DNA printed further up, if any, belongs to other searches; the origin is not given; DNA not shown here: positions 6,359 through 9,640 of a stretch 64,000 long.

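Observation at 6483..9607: Low-GC MmeI-family Type IIL restriction-modification gene inserted between two DUF1566 lipoprotein genes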

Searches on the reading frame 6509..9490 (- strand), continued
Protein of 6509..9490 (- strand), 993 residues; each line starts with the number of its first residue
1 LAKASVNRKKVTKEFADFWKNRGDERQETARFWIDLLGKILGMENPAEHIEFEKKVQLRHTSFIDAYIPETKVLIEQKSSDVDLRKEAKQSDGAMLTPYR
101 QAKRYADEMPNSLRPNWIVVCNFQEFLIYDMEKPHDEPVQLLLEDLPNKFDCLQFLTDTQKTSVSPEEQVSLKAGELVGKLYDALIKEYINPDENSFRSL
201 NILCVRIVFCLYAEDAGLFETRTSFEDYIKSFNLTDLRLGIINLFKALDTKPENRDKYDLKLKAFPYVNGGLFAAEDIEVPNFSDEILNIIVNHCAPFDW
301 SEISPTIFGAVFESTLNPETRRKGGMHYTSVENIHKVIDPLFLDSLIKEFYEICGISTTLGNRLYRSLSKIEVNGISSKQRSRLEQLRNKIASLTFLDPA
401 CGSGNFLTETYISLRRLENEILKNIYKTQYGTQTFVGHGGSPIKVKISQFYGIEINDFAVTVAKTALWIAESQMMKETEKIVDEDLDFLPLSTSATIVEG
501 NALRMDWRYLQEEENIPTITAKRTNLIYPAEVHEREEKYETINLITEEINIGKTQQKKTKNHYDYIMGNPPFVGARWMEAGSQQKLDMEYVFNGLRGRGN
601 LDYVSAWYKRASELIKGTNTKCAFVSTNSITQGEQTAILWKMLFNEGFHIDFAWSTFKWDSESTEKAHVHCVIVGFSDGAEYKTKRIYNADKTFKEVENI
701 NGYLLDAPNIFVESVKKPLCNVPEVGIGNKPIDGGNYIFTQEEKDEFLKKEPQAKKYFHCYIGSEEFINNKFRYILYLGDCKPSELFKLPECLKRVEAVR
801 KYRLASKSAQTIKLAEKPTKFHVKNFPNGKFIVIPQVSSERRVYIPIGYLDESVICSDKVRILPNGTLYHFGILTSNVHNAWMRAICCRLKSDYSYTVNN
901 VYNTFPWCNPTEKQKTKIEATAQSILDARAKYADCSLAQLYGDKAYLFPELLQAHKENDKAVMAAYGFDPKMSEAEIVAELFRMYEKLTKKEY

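Call 12: find_encoding_contigs(protein=P0003, flank=10000, max_places=4)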
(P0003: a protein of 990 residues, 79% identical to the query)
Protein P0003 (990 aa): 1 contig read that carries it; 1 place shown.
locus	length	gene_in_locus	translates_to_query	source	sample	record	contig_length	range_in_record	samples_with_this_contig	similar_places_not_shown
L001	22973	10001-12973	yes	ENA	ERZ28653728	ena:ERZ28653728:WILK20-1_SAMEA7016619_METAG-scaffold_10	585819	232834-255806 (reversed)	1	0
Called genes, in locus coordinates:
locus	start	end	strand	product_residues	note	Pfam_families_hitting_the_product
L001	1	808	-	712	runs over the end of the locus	PF03717:PBP_dimer, PF00905:Transpeptidase, PF03793:PASTA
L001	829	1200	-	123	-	-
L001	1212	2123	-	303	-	PF01795:Methyltransf_5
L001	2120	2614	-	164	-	PF02381:MraZ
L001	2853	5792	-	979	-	PF09826:Beta_propel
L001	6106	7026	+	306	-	PF00005:ABC_tran, PF13304:AAA_21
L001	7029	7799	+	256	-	PF01061:ABC2_membrane, PF12679:ABC2_membrane_2, PF12730:ABC2_membrane_4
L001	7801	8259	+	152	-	PF00578:AhpC-TSA, PF08534:Redoxin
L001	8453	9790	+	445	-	PF13173:AAA_14, PF13635:DUF4143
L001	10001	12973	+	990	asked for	PF20464:MmeI_N, PF20465:MmeI_hel, PF20473:MmeI_Mtase, PF07669:Eco57I, PF20466:MmeI_TRD, PF20467:MmeI_C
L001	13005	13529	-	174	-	PF07603:Lcl_C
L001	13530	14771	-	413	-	PF06245:DUF1015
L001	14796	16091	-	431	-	PF01979:Amidohydro_1, PF07969:Amidohydro_3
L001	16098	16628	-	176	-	PF01583:APS_kinase, PF03308:MeaB (faint), PF13238:AAA_18 (weak), PF13671:AAA_33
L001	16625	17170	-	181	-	PF07949:YbbR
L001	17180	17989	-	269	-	PF02457:DAC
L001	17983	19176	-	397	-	PF00809:Pterin_bind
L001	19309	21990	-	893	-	-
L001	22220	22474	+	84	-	PF03683:UPF0175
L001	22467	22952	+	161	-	PF11848:DUF3368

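Call 19: find_encoding_contigs(protein=P0002, flank=8000, max_places=3)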
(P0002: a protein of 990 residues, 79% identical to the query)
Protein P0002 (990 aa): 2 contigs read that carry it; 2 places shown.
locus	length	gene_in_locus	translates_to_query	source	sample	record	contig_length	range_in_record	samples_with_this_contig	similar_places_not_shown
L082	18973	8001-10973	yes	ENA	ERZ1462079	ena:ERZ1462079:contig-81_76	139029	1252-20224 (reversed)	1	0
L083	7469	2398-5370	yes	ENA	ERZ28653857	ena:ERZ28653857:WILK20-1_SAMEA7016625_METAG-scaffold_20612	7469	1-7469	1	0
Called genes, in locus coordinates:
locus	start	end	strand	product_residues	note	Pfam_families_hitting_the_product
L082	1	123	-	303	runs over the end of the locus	PF01795:Methyltransf_5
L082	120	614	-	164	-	PF02381:MraZ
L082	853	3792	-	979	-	PF09826:Beta_propel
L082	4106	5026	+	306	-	PF00005:ABC_tran, PF13304:AAA_21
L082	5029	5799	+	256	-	PF01061:ABC2_membrane, PF12679:ABC2_membrane_2, PF12730:ABC2_membrane_4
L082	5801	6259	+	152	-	PF00578:AhpC-TSA, PF08534:Redoxin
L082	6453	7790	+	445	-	PF13173:AAA_14, PF13635:DUF4143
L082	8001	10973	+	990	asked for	PF20464:MmeI_N, PF20465:MmeI_hel, PF20473:MmeI_Mtase, PF07669:Eco57I, PF20466:MmeI_TRD, PF20467:MmeI_C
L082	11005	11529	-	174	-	PF07603:Lcl_C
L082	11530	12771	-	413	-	PF06245:DUF1015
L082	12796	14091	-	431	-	PF01979:Amidohydro_1, PF07969:Amidohydro_3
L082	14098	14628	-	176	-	PF01583:APS_kinase, PF03308:MeaB (faint), PF13238:AAA_18 (weak), PF13671:AAA_33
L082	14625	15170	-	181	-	PF07949:YbbR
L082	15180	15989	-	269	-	PF02457:DAC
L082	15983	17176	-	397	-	PF00809:Pterin_bind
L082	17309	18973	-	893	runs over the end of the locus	-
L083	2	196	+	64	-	?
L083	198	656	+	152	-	PF00578:AhpC-TSA, PF08534:Redoxin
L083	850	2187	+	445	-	PF13173:AAA_14, PF13635:DUF4143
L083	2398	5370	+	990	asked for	PF20464:MmeI_N, PF20465:MmeI_hel, PF20473:MmeI_Mtase, PF07669:Eco57I, PF20466:MmeI_TRD, PF20467:MmeI_C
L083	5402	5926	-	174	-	PF07603:Lcl_C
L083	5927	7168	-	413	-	PF06245:DUF1015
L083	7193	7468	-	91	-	?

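Call 20: find_encoding_contigs(protein=P0004, flank=8000, max_places=3)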
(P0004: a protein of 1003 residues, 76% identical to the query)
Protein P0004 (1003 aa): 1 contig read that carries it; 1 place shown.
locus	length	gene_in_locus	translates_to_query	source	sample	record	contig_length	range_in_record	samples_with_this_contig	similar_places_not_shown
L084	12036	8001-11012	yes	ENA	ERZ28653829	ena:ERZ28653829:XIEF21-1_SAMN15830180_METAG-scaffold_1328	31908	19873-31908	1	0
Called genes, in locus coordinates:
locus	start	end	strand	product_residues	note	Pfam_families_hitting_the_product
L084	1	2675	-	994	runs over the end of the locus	PF09826:Beta_propel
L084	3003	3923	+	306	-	PF00005:ABC_tran, PF13304:AAA_21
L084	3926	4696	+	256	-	PF01061:ABC2_membrane, PF12679:ABC2_membrane_2, PF12730:ABC2_membrane_4 (weak)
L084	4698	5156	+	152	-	PF00578:AhpC-TSA, PF08534:Redoxin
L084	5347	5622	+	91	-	-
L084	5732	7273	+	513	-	PF07603:Lcl_C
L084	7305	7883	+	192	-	PF07603:Lcl_C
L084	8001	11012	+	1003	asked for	PF20464:MmeI_N, PF20465:MmeI_hel, PF20473:MmeI_Mtase, PF07669:Eco57I, PF20466:MmeI_TRD, PF20467:MmeI_C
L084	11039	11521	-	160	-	PF07603:Lcl_C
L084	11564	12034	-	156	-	?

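Call 21: find_encoding_contigs(protein=P0005, flank=8000, max_places=3)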
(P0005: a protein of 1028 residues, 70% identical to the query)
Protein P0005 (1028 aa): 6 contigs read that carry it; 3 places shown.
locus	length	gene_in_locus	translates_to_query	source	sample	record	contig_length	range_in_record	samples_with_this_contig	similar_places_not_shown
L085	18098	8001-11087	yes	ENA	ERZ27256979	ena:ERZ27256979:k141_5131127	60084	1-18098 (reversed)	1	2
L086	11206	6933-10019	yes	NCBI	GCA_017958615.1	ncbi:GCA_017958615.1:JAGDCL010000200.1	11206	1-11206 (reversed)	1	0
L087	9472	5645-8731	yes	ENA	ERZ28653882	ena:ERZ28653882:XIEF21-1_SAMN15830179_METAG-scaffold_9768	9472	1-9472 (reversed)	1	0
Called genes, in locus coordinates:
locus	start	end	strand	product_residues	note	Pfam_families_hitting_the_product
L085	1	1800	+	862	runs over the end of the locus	PF21305:type_II_gspD_N0, PF03958:Secretin_N, PF00263:Secretin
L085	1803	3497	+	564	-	PF05157:MshEN (weak), PF00437:T2SSE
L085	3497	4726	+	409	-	PF28597:T2SSF_N, PF00482:T2SSF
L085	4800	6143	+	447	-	PF18294:Pept_S41_N, PF00595:PDZ (weak), PF17820:PDZ_6 (weak), PF03572:Peptidase_S41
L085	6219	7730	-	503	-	PF13231:PMT_2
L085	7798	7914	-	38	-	-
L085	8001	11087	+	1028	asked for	PF20464:MmeI_N, PF20465:MmeI_hel, PF20473:MmeI_Mtase, PF07669:Eco57I, PF20466:MmeI_TRD, PF20467:MmeI_C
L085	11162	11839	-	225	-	PF19567:CpsB_CapC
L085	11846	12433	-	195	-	PF01558:POR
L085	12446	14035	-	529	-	PF01855:POR_N, PF02775:TPP_enzyme_C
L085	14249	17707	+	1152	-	PF00791:ZU5, PF07603:Lcl_C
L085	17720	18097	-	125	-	?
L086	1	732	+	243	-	PF00263:Secretin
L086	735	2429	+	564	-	PF05157:MshEN (weak), PF00437:T2SSE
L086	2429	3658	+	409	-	PF28597:T2SSF_N, PF00482:T2SSF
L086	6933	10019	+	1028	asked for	PF20464:MmeI_N, PF20465:MmeI_hel, PF20473:MmeI_Mtase, PF07669:Eco57I, PF20466:MmeI_TRD, PF20467:MmeI_C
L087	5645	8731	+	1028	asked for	PF20464:MmeI_N, PF20465:MmeI_hel, PF20473:MmeI_Mtase, PF07669:Eco57I, PF20466:MmeI_TRD, PF20467:MmeI_C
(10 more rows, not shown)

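Call 41: list_cluster_members(proteins=[P0001, P0003])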
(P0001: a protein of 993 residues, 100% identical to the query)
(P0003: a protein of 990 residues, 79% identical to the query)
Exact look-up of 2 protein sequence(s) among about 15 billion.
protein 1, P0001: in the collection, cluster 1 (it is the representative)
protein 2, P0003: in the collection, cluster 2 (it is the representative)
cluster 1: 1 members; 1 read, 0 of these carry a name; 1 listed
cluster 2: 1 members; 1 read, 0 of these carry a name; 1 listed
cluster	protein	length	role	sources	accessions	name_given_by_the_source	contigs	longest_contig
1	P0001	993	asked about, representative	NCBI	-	-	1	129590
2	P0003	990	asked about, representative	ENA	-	-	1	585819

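Call 58: predict_structure(alignment_id=A1)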
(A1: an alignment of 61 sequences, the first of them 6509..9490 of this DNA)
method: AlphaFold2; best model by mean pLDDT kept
length: 993 residues; sequences in the alignment: 61
mean_pLDDT: 71.1   pTM: 0.65
mean pLDDT of the five models: 71.1, 68.9, 67.7, 64.9, 62.7
residues with pLDDT >= 90: 229; 70-90: 403; 50-70: 105; < 50: 256
segments of 3 or more residues with pLDDT < 50: 1-5, 162-303, 313-328, 358-367, 431-439, 455-457, 488-494, 512-557, 660-668
pLDDT, mean of each block of 10 residues (from residue 1): 52 85 81 89 84 62 78 89 83 80 84 86 91 79 83 76 37 35 37 38 42 39 42 41 37 36 28 28 35 37 51 45 41 81 88 69 45 67 88 83 68 86 69 44 65 55 67 74 60 58 79 38 27 27 27 38 84 76 85 87 90 91 83 89 92 72 44 84 74 83 89 92 91 86 94 91 90 85 85 89 86 76 85 89 88 91 94 96 83 83 95 97 95 86 67 94 96 90 91 58
secondary structure, 60 per line:
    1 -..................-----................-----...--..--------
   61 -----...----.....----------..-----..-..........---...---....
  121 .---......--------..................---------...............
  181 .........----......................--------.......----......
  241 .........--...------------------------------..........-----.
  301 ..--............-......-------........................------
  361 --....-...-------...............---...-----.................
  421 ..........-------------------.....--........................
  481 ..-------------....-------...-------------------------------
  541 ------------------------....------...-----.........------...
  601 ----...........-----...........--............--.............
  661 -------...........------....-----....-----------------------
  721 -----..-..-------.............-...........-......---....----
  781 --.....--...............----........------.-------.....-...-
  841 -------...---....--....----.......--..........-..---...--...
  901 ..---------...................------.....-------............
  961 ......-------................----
elements in order (helices of 4 or more, strands of 3 or more residues): H2-19 H25-40 E66-68 E73-77 H98-107 E117-121 E125-130 E139-142 H143-156 H166-189 H194-215 H224-230 H235-249 H285-294 H305-316 H318-323 H331-354 H363-366 H378-392 E396-398 H404-430 E450-454 H457-482 E496-499 E565-568 H583-591 H605-615 E621-627 H628-631 H634-645 E648-660 E668-678 E685-688 E694-697 E738-740 H741-750 H752-757 E758-762 H764-769 E773-776 H783-787 H790-804 H809-816 E831-835 E837-839 E848-850 E854-857 E860-863 H868-874 H877-886 E893-895 H898-902 H912-930 H937-941 H949-966 H974-989

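Call 60: fold_search(model_id=the predicted structure, library=pdb)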
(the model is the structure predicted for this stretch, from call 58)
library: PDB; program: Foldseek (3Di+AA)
matches with E <= 10: 248; with E <= 0.001: 76
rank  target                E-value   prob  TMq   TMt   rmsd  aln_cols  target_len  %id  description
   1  5hr4_C                3.4e-63  1.00  0.58  0.76  10.1       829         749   37  Structure of Type IIL restriction-modification enzyme MmeI in complex with DNA has implications for engineering of new (released 2016-04-27)
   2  5hr4_J                4.9e-63  1.00  0.58  0.76  10.2       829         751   37  Structure of Type IIL restriction-modification enzyme MmeI in complex with DNA has implications for engineering of new (released 2016-04-27)
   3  7rfm_A                2.8e-19  1.00  0.37  0.62   8.2       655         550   16  CamA Adenine Methyltransferase Complexed to Cognate Substrate DNA and Inhibitor EPZ004777 (released 2021-09-15)
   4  7lnj_C                6.4e-19  1.00  0.37  0.63   7.2       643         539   15  CamA Adenine Methyltransferase Complexed to Cognate Substrate DNA (released 2021-05-19)
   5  7rfl_A                1.2e-18  1.00  0.38  0.63   8.5       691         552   14  CamA Adenine Methyltransferase Complexed to Cognate Substrate DNA and Inhibitor SGC0946 (released 2021-09-15)
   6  7lt5_C                1.7e-18  1.00  0.39  0.65   7.3       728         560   14  CamA Adenine Methyltransferase Complexed to Cognate Substrate DNA and Cofactor SAH (released 2021-05-19)
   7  8cxx_A                2.0e-18  1.00  0.36  0.60   8.4       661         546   16  CamA Adenine Methyltransferase Complexed to Cognate Substrate DNA and Compound 6 (released 2023-01-11)
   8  8cy0_A                2.1e-18  1.00  0.37  0.63   8.2       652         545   16  CamA Adenine Methyltransferase Complexed to Cognate Substrate DNA and Inhibitor MC4756 (Compound 178) (released 2023-01-11)
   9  7rfl_B                2.2e-18  1.00  0.37  0.61   8.3       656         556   16  CamA Adenine Methyltransferase Complexed to Cognate Substrate DNA and Inhibitor SGC0946 (released 2021-09-15)
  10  7lni_B                3.0e-18  1.00  0.36  0.60   8.5       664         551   16  SeMet CamA Adenine Methyltransferase Complexed to Cognate Substrate DNA (released 2021-05-19)
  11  7rfk_A                3.2e-18  1.00  0.38  0.62   8.3       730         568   14  CamA Adenine Methyltransferase Complexed to Cognate Substrate DNA and Inhibitor Sinefungin (released 2021-09-15)
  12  7rfn_A                4.1e-18  1.00  0.37  0.62   8.3       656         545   15  CamA Adenine Methyltransferase Complexed to Cognate Substrate DNA and Inhibitor SGC8158 (released 2021-09-15)
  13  7rfl_C                4.5e-18  1.00  0.37  0.63   7.7       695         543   14  CamA Adenine Methyltransferase Complexed to Cognate Substrate DNA and Inhibitor SGC0946 (released 2021-09-15)
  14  7rfk_B                4.5e-18  1.00  0.39  0.63   8.0       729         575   15  CamA Adenine Methyltransferase Complexed to Cognate Substrate DNA and Inhibitor Sinefungin (released 2021-09-15)
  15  7lt5_A                4.8e-18  1.00  0.39  0.64   8.1       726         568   15  CamA Adenine Methyltransferase Complexed to Cognate Substrate DNA and Cofactor SAH (released 2021-05-19)
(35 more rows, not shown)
